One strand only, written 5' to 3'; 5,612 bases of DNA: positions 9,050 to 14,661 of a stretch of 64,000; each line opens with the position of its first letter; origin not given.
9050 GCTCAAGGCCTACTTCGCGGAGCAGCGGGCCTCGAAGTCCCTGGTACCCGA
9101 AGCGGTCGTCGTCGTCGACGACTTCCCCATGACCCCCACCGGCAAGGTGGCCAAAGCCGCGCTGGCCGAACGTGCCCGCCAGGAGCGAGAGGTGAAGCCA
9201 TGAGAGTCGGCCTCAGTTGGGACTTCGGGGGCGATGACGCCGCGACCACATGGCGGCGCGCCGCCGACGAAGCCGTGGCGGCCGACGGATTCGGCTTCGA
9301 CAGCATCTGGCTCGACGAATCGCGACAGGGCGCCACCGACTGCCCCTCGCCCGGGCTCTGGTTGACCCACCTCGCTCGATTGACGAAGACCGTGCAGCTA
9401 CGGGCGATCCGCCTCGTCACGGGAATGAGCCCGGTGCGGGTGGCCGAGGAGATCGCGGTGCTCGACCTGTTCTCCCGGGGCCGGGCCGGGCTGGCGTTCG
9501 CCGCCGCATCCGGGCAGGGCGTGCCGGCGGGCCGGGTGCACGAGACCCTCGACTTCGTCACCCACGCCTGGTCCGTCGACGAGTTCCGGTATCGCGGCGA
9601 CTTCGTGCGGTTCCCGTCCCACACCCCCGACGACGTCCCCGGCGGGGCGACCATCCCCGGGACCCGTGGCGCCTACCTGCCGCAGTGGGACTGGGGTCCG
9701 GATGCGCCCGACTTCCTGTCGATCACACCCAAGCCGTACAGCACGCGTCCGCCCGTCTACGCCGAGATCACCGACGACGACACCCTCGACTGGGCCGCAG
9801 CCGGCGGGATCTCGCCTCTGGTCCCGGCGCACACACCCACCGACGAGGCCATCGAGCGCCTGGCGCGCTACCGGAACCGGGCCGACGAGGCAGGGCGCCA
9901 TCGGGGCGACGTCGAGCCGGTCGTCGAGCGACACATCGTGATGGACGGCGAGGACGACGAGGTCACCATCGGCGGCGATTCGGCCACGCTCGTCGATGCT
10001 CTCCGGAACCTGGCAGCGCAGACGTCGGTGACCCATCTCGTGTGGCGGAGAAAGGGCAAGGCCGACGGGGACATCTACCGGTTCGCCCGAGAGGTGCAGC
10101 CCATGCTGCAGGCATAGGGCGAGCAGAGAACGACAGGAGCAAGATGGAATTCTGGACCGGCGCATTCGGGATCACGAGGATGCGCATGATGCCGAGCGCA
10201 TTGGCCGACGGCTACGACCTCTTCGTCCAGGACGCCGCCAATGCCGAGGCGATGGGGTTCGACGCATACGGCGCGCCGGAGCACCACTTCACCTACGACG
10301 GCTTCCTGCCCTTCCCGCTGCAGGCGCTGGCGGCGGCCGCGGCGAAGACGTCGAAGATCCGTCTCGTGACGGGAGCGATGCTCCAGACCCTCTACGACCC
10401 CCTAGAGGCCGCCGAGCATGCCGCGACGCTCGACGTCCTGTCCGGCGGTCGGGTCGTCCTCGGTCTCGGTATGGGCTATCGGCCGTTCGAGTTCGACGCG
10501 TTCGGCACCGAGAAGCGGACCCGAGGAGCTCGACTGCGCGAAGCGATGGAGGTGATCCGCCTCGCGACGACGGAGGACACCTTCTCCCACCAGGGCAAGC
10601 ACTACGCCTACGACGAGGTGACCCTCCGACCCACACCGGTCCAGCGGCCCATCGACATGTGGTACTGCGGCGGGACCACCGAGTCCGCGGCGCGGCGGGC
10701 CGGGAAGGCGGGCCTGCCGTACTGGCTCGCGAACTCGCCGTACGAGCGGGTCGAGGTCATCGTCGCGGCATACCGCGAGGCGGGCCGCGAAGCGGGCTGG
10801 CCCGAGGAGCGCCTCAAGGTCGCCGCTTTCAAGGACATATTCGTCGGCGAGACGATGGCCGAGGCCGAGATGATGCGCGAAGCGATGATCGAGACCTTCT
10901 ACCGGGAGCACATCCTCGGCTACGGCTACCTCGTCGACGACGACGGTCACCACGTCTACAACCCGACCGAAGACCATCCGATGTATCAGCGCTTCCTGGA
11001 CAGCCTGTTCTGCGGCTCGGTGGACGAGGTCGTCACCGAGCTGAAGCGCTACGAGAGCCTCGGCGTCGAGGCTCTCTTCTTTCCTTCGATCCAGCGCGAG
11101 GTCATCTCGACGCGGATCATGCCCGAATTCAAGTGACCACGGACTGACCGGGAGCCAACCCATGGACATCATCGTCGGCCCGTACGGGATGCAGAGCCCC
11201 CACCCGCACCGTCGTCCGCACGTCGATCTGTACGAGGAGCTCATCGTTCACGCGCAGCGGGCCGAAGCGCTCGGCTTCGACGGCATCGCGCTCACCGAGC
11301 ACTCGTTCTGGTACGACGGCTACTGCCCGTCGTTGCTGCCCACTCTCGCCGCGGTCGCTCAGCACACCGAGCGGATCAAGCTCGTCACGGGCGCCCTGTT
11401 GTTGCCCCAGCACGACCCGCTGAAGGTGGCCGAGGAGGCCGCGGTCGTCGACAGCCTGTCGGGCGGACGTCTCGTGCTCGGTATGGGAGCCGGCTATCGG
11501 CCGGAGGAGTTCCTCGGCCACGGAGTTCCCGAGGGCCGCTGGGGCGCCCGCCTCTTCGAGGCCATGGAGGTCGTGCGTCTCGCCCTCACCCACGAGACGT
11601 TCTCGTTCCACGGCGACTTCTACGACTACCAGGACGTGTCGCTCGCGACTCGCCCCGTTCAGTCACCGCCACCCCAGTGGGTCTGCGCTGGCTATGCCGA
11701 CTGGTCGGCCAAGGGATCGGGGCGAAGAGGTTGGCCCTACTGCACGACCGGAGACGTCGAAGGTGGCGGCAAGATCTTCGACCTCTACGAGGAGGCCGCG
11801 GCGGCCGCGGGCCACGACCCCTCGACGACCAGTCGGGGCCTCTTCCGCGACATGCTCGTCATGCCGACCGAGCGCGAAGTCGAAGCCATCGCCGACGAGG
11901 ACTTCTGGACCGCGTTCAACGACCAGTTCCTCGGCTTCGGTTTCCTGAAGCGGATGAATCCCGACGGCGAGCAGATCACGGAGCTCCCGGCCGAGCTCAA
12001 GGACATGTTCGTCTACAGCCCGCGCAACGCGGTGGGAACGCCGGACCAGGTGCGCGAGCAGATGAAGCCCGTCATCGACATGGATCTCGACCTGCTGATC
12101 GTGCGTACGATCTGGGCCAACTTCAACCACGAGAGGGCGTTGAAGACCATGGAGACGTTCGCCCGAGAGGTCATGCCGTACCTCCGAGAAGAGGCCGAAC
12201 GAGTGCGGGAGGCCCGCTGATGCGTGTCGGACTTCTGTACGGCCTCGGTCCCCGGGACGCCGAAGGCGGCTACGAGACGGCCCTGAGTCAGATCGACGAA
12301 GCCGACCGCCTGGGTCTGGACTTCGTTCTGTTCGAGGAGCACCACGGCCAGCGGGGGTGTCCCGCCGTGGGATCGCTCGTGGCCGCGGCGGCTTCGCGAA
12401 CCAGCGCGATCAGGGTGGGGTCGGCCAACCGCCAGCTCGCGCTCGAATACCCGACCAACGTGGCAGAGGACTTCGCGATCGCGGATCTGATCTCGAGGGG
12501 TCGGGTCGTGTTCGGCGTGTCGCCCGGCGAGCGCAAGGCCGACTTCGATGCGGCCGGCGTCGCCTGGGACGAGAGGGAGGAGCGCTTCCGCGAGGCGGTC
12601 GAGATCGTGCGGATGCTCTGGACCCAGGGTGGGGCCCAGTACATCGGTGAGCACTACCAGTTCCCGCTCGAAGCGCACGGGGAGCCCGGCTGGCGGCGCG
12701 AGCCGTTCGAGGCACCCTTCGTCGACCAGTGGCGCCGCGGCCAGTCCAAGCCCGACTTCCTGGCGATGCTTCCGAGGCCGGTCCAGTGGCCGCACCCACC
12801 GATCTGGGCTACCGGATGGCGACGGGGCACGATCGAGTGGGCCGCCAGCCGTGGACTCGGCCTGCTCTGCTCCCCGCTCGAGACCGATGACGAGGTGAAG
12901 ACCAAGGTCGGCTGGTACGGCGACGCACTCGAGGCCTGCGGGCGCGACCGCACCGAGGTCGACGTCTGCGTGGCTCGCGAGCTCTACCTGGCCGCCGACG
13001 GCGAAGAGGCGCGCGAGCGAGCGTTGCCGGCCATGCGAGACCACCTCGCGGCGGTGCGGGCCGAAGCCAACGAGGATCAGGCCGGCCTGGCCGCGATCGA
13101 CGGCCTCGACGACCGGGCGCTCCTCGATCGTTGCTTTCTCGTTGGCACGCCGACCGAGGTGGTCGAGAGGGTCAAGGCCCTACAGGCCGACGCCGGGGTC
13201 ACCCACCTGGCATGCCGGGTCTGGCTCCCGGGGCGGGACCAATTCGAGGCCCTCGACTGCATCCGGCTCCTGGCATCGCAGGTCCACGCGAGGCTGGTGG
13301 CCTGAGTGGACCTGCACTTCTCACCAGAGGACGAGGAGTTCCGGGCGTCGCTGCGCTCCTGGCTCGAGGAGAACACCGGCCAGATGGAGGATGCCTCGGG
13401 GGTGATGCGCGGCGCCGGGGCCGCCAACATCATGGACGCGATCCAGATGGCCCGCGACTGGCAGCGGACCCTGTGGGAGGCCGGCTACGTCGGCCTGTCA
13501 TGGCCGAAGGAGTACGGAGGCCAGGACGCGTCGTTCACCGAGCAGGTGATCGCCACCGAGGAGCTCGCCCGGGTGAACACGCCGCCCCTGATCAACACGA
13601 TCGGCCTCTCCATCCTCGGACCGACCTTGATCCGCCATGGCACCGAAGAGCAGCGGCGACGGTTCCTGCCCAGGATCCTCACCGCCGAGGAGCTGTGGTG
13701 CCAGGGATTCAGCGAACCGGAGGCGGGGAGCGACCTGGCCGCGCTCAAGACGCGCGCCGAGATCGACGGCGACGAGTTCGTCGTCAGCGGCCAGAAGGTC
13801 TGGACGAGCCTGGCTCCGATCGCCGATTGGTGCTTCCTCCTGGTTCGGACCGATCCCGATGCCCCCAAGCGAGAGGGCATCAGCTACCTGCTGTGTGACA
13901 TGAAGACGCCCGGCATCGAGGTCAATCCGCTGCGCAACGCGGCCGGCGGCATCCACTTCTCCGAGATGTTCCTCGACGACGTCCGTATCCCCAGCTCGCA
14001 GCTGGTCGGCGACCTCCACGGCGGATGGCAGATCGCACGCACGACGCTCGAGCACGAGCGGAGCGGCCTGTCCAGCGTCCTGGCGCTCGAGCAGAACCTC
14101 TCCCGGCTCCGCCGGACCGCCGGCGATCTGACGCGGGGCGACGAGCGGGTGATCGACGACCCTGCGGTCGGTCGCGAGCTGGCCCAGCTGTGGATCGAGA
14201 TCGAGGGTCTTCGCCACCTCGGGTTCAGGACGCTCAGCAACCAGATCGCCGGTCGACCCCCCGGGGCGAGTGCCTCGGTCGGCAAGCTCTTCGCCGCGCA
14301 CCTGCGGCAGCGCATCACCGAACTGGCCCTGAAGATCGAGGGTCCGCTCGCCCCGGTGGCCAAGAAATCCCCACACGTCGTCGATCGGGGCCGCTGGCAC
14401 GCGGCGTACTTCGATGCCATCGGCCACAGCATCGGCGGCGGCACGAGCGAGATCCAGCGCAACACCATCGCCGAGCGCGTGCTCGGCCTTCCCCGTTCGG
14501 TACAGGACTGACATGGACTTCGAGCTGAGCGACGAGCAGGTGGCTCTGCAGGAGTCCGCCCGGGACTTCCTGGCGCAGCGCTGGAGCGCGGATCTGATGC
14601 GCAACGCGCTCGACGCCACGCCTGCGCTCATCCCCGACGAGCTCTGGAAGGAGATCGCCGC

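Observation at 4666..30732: Recurrent AT-rich inverted-repeat box in five promoter regions: candidate operator of an unassigned regulon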

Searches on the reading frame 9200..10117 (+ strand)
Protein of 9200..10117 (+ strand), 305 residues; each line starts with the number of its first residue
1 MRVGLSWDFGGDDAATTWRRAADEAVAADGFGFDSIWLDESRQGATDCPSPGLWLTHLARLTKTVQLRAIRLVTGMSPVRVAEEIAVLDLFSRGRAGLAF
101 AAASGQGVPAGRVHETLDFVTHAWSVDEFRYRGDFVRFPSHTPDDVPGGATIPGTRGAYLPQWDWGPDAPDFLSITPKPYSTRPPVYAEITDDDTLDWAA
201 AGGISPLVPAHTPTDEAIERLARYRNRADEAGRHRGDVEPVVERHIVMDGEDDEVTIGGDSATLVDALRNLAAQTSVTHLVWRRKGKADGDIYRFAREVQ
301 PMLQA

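Call 18: search_protein_families(library=pfam, max_evalue=0.00001, proteins=[window:9200-10117:+])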
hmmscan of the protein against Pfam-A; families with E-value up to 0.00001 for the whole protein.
window:9200-10117:+ (305 aa): 1 family
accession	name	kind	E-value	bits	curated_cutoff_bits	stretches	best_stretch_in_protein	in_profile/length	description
PF00296.26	Bac_luciferase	-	8.5e-25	88.2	27.9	1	9-255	11-237/314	Luciferase-like monooxygenase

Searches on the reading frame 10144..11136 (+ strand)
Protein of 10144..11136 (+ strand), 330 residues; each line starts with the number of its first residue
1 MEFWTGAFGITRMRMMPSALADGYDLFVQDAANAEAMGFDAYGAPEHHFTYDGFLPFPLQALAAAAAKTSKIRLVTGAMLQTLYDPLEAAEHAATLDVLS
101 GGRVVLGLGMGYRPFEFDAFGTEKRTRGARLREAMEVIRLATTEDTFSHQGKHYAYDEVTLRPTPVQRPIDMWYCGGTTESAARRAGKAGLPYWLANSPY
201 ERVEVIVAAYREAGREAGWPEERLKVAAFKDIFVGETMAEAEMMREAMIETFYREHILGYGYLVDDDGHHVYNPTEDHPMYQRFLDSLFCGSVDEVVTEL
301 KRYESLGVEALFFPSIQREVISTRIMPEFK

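Call 18: search_protein_families(library=pfam, max_evalue=0.00001, proteins=[window:10144-11136:+])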
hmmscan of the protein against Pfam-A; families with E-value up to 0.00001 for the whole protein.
window:10144-11136:+ (330 aa): 1 family
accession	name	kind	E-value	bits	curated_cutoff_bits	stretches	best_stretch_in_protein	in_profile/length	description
PF00296.26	Bac_luciferase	-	7.6e-58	196.8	27.9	1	13-309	11-313/314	Luciferase-like monooxygenase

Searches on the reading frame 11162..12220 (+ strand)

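Call 18: search_protein_families(library=pfam, max_evalue=0.00001, proteins=[window:11162-12220:+])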
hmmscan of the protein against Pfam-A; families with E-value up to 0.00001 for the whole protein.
window:11162-12220:+ (352 aa): 1 family
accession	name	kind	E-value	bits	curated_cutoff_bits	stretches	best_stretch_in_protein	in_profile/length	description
PF00296.26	Bac_luciferase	-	5.7e-55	187.3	27.9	1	22-303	20-306/314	Luciferase-like monooxygenase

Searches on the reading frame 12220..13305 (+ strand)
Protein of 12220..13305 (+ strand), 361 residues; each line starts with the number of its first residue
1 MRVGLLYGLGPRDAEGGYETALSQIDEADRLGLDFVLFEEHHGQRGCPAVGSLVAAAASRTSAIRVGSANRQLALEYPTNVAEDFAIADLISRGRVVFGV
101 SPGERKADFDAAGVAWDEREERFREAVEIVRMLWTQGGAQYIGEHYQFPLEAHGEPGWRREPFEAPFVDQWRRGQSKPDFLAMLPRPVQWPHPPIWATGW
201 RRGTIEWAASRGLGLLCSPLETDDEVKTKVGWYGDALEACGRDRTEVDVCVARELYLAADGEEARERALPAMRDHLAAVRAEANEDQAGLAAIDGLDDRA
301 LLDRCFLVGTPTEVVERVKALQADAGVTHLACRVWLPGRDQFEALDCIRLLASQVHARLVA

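Call 18: search_protein_families(library=pfam, max_evalue=0.00001, proteins=[window:12220-13305:+])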
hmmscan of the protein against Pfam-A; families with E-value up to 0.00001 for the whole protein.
window:12220-13305:+ (361 aa): 1 family
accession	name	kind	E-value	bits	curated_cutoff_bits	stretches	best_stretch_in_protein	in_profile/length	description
PF00296.26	Bac_luciferase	-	1.1e-50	173.2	27.9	1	13-329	15-314/314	Luciferase-like monooxygenase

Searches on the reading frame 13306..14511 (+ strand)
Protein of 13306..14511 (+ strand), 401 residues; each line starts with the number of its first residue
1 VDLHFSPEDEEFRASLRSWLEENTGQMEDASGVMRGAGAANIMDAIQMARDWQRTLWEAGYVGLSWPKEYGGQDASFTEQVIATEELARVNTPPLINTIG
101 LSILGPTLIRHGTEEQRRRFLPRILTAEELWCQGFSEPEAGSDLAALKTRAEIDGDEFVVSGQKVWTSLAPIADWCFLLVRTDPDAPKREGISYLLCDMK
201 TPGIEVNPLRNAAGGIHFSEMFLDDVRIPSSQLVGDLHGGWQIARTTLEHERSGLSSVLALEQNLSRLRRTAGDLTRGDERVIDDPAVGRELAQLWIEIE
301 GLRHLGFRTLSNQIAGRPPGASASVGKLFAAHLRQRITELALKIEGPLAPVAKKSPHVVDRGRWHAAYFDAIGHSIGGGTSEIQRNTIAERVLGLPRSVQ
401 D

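Call 18: search_protein_families(library=pfam, max_evalue=0.00001, proteins=[window:13306-14511:+])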
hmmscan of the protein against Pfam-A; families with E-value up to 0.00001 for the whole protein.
window:13306-14511:+ (401 aa): 3 families
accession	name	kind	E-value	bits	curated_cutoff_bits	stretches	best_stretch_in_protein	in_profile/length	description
PF00441.29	Acyl-CoA_dh_1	-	5.2e-25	88.8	22.4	1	239-393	2-150/150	Acyl-CoA dehydrogenase, C-terminal domain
PF02770.24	Acyl-CoA_dh_M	-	4e-20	72.2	33.3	1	132-226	1-97/97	Acyl-CoA dehydrogenase, middle domain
PF02771.21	Acyl-CoA_dh_N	-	4.5e-20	72.5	22.9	1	7-128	2-113/113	Acyl-CoA dehydrogenase, N-terminal domain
